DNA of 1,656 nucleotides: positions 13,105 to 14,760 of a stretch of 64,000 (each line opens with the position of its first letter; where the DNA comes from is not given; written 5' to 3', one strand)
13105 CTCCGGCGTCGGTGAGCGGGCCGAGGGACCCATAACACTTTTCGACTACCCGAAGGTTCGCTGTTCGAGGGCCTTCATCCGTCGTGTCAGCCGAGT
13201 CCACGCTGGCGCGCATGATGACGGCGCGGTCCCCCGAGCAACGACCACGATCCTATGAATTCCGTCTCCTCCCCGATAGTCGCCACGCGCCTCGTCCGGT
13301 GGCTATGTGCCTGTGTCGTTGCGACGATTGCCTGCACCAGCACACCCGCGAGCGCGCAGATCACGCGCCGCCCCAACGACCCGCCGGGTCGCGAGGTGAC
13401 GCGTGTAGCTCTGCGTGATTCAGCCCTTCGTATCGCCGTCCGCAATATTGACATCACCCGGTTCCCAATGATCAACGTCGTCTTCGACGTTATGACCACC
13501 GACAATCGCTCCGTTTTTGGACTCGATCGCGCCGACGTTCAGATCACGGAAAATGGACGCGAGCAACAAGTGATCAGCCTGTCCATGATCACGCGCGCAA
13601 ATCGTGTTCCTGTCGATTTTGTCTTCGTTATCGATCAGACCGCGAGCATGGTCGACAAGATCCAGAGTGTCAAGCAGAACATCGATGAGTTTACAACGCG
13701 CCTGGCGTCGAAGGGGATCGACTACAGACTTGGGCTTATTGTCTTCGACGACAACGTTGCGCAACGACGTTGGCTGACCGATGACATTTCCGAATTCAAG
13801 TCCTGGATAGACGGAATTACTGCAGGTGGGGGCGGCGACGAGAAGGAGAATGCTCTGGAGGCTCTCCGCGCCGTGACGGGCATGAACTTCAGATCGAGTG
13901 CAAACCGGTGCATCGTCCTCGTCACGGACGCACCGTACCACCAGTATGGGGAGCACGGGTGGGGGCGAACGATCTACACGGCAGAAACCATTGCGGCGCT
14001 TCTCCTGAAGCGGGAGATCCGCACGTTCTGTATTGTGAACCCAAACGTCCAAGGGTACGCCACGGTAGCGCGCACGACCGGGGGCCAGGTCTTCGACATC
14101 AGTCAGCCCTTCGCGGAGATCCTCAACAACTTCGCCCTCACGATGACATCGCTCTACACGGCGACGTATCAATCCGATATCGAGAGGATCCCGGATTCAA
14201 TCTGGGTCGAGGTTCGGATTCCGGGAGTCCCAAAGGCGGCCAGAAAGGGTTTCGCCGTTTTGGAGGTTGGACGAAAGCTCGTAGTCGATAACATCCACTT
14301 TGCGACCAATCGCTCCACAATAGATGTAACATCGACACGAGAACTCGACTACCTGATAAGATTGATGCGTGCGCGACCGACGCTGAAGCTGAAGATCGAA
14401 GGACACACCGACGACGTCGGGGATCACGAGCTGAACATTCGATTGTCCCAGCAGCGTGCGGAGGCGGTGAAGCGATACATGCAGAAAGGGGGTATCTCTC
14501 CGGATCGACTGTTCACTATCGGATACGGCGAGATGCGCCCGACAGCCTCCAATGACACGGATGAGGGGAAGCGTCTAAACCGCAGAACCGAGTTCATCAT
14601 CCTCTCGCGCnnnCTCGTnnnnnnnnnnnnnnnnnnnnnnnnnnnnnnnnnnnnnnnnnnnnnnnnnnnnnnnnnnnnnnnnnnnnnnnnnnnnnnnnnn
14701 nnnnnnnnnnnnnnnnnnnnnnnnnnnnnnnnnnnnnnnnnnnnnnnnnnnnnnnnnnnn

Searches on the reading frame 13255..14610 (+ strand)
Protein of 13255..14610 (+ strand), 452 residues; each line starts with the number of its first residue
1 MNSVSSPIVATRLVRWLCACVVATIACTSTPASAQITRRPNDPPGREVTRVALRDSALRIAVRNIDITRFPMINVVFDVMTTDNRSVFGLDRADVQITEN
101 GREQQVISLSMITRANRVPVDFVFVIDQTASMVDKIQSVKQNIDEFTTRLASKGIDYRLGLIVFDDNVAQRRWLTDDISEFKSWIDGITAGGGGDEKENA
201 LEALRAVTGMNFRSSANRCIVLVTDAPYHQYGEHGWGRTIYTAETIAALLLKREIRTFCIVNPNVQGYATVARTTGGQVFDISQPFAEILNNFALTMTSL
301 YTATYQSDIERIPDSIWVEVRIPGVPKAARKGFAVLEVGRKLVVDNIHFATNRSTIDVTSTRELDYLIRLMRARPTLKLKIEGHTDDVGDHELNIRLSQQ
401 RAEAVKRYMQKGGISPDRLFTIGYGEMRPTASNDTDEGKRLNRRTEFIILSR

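Call 4: search_protein_families(library=pfam, proteins=[window:13255-14610:+], max_evalue=1)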
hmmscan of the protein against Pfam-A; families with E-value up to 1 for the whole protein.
window:13255-14610:+ (452 aa): 9 families
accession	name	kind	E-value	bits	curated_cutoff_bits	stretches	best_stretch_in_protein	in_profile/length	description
PF00691.25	OmpA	-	5.7e-22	78.4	27.2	1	349-443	2-98/98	OmpA family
PF25106.1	VWA_4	-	5.1e-17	62.4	27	1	122-283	2-168/169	von Willebrand factor A domain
PF13519.12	VWA_2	-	4.3e-10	40.6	27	1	123-226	2-106/107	von Willebrand factor type A domain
PF00092.34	VWA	-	1.6e-09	38.7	23.8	1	121-260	1-137/174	von Willebrand factor type A domain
PF00362.24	Integrin_beta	-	7.3e-08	32.9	24.8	2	116-167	2-53/248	Integrin beta chain VWA domain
PF05359.17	DUF748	-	1.1e-06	27.5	50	2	344-392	878-926/1037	Domain of Unknown Function (DUF748)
PF11265.14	Med25_VWA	-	0.004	17.3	21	1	121-263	6-175/213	Mediator complex subunit 25 von Willebrand factor type A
PF20782.3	TssR_VWA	-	0.0089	15.5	25.7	1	117-209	45-147/304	TssR protein VWA domain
PF12596.13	Tnp_P_element_C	-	0.05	14.6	22.6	1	98-162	24-87/107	87kDa Transposase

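Call 5: search_protein_families(library=ncbifam, proteins=[window:13255-14610:+], max_evalue=1)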
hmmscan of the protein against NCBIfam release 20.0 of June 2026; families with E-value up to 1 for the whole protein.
window:13255-14610:+ (452 aa): 46 families (the best 25 are shown)
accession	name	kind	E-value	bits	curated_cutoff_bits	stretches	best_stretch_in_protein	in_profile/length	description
NF053611.1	YiaD_Gzip_OmpA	equivalog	1.7e-31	109.5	175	1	345-449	102-206/206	YiaD family glycine zipper/OmpA-like lipoprotein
NF053607.1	CHU_0125_OmpA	equivalog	5.8e-24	84.5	620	1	337-450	523-637/639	CHU_0125 family OmpA-like outer membrane integrity protein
NF053612.1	anchor_PA1041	equivalog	2.7e-23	83.2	250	1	344-449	128-235/236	PA1041 family peptidoglycan-binding anchor lipoprotein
NF052230.1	T9SS_PorE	exception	8.7e-23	80.4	600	1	333-430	503-600/648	PorE family type IX secretion system protein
TIGR02802.1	Pal_lipo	equivalog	7.2e-22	77.4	125.35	1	347-448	2-103/104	peptidoglycan-associated lipoprotein Pal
NF053585.1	OMP_LP_YfiB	equivalog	3e-21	76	128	1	331-450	41-161/163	outer membrane lipoprotein YfiB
NF033763.1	exchanger_TraB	exception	5e-21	74.3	700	1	336-450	383-498/522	outer membrane exchange protein TraB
TIGR03789.1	pdsO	hypoth_equivalog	2e-20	73.5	152.2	1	345-444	139-238/243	sortase-associated OmpA-like protein PdsO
NF053613.1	OMP_toxin_LptF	equivalog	7.9e-20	71.6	400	1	344-449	140-245/256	lipotoxin F family OmpA-related lipoprotein LptF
NF006541.1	PRK09038.1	equivalog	1.4e-18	67.5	283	1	345-451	141-250/253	flagellar motor protein MotD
NF045787.1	OmpABordt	equivalog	2.2e-17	63.4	200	1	349-449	89-189/194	outer membrane protein OmpA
NF007804.1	PRK10510.1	equivalog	8.7e-17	61.2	307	1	339-448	103-215/219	OmpA family lipoprotein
NF045788.1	Omp38Acinit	equivalog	5.6e-15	55.3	500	1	346-445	242-342/354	outer membrane protein Omp38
NF008067.1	PRK10802.1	equivalog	1.8e-14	54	261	1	347-444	69-166/171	peptidoglycan-associated lipoprotein Pal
TIGR03436.1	acidobact_VWFA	subfamily_domain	4.8e-14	52.6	81.25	2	69-190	6-135/324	VWA domain-containing protein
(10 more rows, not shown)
